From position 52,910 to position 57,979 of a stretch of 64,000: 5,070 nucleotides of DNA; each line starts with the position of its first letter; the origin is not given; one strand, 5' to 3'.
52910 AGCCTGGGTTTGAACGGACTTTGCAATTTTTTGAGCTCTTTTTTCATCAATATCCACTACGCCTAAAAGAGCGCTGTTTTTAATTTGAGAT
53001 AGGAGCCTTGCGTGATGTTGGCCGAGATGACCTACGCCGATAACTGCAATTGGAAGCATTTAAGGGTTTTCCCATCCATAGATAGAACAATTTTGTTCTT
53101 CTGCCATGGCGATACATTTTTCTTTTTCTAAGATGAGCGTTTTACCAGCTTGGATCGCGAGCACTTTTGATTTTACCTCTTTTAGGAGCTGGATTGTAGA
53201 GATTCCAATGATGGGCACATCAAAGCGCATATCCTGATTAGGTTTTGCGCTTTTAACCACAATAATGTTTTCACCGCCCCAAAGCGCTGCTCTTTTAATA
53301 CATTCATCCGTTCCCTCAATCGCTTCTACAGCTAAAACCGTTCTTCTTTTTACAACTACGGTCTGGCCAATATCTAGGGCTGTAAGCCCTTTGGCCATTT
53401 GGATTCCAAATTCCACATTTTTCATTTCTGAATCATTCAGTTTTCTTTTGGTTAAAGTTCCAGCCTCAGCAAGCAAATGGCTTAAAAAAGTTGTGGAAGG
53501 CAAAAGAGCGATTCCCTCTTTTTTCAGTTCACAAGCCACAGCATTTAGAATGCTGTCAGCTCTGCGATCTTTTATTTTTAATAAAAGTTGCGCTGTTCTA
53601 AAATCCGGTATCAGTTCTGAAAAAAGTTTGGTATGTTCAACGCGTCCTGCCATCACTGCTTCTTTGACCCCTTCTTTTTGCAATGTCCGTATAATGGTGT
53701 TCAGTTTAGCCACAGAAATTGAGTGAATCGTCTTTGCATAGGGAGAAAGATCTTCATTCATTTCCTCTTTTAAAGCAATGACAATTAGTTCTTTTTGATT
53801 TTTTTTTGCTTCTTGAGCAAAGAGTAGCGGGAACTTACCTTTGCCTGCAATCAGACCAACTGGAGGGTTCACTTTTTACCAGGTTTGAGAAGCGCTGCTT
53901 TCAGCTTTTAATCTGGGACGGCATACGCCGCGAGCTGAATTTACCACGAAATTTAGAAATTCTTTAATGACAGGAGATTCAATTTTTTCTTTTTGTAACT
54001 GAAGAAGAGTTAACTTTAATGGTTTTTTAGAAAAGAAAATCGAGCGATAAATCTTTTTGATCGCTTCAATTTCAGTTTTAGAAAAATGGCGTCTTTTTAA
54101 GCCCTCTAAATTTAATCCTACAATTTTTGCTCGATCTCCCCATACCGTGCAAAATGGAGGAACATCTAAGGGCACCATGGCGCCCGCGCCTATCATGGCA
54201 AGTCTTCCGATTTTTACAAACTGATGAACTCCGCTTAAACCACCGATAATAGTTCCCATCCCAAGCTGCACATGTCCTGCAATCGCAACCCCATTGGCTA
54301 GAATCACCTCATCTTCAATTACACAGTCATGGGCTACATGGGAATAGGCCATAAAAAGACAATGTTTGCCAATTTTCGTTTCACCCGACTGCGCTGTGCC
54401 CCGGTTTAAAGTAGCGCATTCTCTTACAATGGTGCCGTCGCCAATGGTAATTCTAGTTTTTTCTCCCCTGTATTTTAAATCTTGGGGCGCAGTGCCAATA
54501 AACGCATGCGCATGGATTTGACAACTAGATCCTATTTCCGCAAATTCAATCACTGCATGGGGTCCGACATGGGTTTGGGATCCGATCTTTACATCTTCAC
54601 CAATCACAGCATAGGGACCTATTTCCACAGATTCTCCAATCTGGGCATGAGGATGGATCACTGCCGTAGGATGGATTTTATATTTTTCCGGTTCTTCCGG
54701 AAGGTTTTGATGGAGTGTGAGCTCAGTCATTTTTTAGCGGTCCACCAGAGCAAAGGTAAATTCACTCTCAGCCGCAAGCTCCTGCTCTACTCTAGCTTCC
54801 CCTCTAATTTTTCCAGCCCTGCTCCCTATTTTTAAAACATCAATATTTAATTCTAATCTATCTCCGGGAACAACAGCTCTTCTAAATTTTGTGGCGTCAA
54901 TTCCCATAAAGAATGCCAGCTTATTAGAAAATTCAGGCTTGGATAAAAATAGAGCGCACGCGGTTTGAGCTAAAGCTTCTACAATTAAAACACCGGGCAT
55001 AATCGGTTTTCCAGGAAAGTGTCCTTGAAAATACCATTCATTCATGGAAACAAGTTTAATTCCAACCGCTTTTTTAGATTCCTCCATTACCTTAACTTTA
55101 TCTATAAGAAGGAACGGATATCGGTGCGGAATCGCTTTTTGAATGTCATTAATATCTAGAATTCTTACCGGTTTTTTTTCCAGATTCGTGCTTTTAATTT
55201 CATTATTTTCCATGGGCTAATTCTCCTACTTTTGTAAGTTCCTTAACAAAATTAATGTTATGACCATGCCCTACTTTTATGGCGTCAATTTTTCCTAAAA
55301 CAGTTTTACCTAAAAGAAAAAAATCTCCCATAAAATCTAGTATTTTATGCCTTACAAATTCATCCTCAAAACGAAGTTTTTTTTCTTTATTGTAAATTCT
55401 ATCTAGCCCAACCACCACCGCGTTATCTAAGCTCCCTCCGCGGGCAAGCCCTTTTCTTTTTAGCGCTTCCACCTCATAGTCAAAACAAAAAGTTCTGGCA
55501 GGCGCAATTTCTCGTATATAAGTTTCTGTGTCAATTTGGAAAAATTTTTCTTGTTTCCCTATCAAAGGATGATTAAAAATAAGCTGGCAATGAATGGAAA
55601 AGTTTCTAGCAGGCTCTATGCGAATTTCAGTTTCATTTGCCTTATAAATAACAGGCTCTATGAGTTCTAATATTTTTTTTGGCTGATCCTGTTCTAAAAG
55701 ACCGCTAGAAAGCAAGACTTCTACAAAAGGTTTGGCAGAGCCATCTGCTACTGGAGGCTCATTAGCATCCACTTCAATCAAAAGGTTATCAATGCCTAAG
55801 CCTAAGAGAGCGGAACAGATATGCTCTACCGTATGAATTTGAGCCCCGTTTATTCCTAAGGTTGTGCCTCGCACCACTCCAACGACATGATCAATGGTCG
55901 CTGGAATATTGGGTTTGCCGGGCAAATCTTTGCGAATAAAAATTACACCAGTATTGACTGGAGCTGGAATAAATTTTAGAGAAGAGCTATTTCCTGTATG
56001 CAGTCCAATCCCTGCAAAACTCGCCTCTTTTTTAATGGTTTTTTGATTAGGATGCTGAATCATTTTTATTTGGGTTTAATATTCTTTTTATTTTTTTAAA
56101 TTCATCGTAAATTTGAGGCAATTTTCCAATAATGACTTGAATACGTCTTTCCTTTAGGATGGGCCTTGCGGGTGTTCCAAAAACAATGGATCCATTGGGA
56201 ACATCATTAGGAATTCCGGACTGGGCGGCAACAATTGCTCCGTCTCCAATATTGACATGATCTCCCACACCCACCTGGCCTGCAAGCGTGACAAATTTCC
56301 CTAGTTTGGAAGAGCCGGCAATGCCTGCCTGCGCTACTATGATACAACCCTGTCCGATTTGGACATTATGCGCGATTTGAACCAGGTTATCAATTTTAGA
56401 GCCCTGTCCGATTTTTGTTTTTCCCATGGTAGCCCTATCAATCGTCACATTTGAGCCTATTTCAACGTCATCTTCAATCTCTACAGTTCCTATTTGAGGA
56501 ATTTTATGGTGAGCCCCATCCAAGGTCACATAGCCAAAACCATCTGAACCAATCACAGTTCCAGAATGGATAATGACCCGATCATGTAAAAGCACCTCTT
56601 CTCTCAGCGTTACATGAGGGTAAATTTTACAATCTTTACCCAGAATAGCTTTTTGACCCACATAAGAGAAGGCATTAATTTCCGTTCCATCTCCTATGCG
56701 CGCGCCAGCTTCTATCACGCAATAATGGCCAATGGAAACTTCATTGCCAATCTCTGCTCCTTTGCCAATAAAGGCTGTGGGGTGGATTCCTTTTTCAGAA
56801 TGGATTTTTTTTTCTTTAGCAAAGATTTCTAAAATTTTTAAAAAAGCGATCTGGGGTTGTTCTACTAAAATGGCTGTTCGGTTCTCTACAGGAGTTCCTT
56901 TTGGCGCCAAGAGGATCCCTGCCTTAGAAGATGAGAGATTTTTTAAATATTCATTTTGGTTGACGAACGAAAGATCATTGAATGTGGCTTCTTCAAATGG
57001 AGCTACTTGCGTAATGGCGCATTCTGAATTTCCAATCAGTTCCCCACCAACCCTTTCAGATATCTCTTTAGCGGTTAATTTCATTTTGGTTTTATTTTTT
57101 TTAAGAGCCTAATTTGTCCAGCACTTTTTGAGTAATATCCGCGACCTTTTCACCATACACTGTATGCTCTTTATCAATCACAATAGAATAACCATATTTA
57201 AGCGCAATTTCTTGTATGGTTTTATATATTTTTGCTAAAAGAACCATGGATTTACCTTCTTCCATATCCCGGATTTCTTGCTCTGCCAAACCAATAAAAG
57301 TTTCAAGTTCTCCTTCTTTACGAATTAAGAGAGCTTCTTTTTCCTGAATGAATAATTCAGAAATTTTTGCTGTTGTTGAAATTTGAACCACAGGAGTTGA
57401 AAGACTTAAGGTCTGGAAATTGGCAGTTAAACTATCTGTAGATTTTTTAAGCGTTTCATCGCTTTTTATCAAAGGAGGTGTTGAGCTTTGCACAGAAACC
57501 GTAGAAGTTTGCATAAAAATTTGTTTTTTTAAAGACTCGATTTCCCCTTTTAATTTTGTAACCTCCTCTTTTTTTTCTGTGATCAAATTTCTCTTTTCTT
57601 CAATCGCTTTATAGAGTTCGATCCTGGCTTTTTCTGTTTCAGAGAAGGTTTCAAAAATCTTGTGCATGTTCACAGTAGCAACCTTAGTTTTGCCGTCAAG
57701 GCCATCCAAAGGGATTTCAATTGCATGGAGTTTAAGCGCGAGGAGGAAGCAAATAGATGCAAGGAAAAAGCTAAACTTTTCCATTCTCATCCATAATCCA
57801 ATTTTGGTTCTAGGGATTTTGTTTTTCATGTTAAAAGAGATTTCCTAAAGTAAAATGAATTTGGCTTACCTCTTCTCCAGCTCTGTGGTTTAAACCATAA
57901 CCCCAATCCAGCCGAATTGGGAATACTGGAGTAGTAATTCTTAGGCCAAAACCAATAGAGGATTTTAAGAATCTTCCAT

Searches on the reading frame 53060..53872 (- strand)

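Call 20: search_protein_families(library=pfam, proteins=[window:53060-53872:-], max_evalue=0.001)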
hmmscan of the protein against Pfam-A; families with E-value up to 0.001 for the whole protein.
window:53060-53872:- (270 aa): 2 families
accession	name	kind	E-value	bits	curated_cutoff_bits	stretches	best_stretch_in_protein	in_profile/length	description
PF06230.17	LpxI_C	-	1.4e-46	158.1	25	1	137-264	2-130/131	LpxI C-terminal domain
PF17930.7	LpxI_N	-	5.2e-39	133.6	25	1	5-133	2-129/129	LpxI N-terminal domain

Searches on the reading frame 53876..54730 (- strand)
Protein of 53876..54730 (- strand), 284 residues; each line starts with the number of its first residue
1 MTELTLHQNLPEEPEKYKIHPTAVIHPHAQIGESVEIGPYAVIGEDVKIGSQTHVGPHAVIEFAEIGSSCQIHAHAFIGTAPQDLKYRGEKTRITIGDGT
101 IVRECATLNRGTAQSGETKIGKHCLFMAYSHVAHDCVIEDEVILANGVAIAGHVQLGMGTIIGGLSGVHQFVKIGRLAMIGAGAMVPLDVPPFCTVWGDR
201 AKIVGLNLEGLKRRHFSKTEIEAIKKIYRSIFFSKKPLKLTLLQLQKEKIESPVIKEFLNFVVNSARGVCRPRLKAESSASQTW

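Call 20: search_protein_families(library=pfam, proteins=[window:53876-54730:-], max_evalue=0.001)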
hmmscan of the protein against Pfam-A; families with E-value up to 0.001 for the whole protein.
window:53876-54730:- (284 aa): 4 families
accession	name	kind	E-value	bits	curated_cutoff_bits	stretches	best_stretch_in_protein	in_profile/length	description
PF00132.30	Hexapep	-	1.3e-30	104.3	27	5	28-61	1-34/36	Bacterial transferase hexapeptide (six repeats)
PF13720.11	Acetyltransf_11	-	3.3e-24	85.5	24.5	1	189-270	1-82/82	Udp N-acetylglucosamine O-acyltransferase; Domain 2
PF25084.1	LbH_EIF2B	-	3.5e-09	37.1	54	1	33-78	8-53/105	EIF2B subunit epsilon LbH domain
PF24894.1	Hexapep_GlmU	-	0.00055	20.5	23.3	0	31-84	37-89/104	GlmU-like, C-terminal hexapeptide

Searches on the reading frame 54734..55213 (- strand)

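Call 20: search_protein_families(library=pfam, proteins=[window:54734-55213:-], max_evalue=0.001)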
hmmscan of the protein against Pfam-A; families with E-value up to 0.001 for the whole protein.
window:54734-55213:- (159 aa): 3 families
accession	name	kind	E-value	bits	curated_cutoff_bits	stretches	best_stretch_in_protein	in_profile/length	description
PF07977.19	FabA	-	1.7e-30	105.9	23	1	28-145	1-132/138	FabA-like domain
PF03061.28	4HBT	-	5.2e-05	23.9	20.6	1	80-145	11-75/79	Thioesterase superfamily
PF22818.2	ApeI-like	-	0.0002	22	28.5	1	59-124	26-84/119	ApeI dehydratase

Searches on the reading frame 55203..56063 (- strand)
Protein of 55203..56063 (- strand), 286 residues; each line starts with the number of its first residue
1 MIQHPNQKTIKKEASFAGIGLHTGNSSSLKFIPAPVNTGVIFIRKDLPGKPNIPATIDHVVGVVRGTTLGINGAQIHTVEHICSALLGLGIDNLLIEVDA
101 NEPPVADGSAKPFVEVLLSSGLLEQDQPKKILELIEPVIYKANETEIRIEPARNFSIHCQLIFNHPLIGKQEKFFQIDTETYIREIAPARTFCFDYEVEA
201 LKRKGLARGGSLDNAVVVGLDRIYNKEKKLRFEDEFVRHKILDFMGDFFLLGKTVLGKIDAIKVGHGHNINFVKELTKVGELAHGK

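Call 20: search_protein_families(library=pfam, proteins=[window:55203-56063:-], max_evalue=0.001)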
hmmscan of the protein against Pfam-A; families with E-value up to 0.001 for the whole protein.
window:55203-56063:- (286 aa): 1 family
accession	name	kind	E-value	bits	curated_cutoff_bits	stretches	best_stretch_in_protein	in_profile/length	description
PF03331.19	LpxC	-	2.6e-96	322.7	27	1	7-277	1-267/268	UDP-3-O-acyl N-acetylglycosamine deacetylase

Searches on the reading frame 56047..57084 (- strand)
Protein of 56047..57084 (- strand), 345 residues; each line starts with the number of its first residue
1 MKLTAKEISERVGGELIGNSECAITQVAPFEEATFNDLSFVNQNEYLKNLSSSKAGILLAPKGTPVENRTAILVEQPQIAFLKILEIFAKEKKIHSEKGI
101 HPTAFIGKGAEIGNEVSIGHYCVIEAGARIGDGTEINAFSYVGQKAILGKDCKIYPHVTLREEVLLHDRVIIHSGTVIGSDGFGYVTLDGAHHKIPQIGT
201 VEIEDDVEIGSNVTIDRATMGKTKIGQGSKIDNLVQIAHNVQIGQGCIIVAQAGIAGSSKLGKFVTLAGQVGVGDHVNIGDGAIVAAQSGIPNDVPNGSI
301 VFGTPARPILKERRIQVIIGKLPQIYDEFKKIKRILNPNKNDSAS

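Call 20: search_protein_families(library=pfam, proteins=[window:56047-57084:-], max_evalue=0.001)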
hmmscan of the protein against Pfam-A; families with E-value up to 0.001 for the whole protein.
window:56047-57084:- (345 aa): 5 families
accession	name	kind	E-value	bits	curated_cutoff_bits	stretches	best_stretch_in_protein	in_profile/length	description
PF00132.30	Hexapep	-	1.1e-33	114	27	5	223-257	2-36/36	Bacterial transferase hexapeptide (six repeats)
PF25084.1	LbH_EIF2B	-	2.2e-14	53.8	54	2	93-180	11-95/105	EIF2B subunit epsilon LbH domain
PF04613.19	LpxD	-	6.4e-14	52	30.8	1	22-86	2-69/70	UDP-3-O-[3-hydroxymyristoyl] glucosamine N-acyltransferase, LpxD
PF25087.1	GMPPB_C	-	6.6e-06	26.2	39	0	142-178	7-43/110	GMPPB C-terminal domain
PF21711.3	DCTN5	-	0.00011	22.3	40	0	111-167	86-141/182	Dynactin subunit 5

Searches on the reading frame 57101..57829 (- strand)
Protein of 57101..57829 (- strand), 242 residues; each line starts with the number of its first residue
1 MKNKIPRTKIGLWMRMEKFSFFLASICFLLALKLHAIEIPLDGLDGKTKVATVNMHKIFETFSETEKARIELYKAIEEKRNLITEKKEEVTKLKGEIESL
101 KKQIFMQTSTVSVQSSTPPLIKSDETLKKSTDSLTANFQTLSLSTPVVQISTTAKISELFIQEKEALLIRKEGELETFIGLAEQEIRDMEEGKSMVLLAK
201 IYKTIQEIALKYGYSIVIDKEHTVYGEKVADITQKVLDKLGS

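Call 20: search_protein_families(library=pfam, proteins=[window:57101-57829:-], max_evalue=0.001)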
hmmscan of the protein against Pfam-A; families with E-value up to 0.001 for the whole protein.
window:57101-57829:- (242 aa): 1 family
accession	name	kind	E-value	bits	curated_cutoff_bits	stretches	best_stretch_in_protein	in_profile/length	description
PF03938.19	OmpH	-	1.1e-15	58.6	32.4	1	126-240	34-141/141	Outer membrane protein (OmpH-like)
